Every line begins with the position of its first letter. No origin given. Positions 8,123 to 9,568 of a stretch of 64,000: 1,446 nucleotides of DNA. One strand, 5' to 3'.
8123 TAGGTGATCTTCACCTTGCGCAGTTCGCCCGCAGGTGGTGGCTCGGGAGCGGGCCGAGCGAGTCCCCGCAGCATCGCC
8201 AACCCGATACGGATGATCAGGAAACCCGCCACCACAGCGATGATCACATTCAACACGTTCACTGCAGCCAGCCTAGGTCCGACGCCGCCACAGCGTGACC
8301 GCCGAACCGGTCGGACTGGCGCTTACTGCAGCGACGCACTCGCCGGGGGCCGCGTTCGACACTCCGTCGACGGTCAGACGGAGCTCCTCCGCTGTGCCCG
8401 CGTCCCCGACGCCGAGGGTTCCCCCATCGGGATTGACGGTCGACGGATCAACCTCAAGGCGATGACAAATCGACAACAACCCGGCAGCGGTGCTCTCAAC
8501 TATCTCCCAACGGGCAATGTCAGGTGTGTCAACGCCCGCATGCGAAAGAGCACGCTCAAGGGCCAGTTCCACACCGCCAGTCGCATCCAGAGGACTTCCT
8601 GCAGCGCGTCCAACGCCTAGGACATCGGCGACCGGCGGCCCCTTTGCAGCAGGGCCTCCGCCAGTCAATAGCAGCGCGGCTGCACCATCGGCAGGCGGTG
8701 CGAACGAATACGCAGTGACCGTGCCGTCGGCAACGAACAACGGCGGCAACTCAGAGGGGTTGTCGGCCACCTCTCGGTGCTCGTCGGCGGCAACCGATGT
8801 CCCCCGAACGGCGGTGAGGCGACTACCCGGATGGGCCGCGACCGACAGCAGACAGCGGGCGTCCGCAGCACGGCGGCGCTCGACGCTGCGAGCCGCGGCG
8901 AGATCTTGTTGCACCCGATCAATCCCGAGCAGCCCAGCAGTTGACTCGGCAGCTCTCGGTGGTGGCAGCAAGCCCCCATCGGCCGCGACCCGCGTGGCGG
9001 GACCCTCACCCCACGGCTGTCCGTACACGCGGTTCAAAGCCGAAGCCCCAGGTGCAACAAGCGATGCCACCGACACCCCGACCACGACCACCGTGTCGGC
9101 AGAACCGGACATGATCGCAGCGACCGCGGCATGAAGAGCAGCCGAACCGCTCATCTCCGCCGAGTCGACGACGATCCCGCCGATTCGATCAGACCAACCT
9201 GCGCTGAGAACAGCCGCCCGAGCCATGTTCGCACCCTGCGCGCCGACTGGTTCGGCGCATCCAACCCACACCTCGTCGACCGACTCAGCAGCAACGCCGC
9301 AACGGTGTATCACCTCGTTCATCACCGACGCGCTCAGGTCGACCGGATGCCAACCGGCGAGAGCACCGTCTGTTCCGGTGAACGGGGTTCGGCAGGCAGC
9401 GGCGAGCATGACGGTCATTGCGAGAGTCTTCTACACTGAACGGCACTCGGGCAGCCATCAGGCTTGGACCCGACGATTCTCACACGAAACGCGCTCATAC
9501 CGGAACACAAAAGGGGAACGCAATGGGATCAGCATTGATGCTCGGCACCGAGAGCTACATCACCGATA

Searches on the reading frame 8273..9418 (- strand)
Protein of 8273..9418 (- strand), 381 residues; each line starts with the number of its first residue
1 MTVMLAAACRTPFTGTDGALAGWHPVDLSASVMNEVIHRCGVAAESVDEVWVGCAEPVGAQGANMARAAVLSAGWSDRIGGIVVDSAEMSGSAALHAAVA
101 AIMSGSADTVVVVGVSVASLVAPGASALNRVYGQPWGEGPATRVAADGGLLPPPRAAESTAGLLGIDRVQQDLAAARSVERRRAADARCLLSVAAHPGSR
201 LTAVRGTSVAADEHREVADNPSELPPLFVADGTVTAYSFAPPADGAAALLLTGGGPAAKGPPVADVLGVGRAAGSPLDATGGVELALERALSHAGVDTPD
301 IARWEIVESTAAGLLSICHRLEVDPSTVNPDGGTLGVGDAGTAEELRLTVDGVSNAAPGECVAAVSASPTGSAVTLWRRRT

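Call 78: search_protein_families(library=pfam, proteins=[window:8273-9418:-], max_evalue=0.0001)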
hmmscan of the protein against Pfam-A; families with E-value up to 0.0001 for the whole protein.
window:8273-9418:- (381 aa): 3 families
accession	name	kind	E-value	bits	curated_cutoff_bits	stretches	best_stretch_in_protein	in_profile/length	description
PF00108.29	Thiolase_N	-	1.7e-29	103.5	26.4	1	3-252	1-257/260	Thiolase, N-terminal domain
PF02803.24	Thiolase_C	-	3.7e-08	33.5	27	1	262-349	3-90/123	Thiolase, C-terminal domain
PF00109.32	ketoacyl-synt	-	7.2e-05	22.9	20.8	0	82-119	168-205/252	Beta-ketoacyl synthase, N-terminal domain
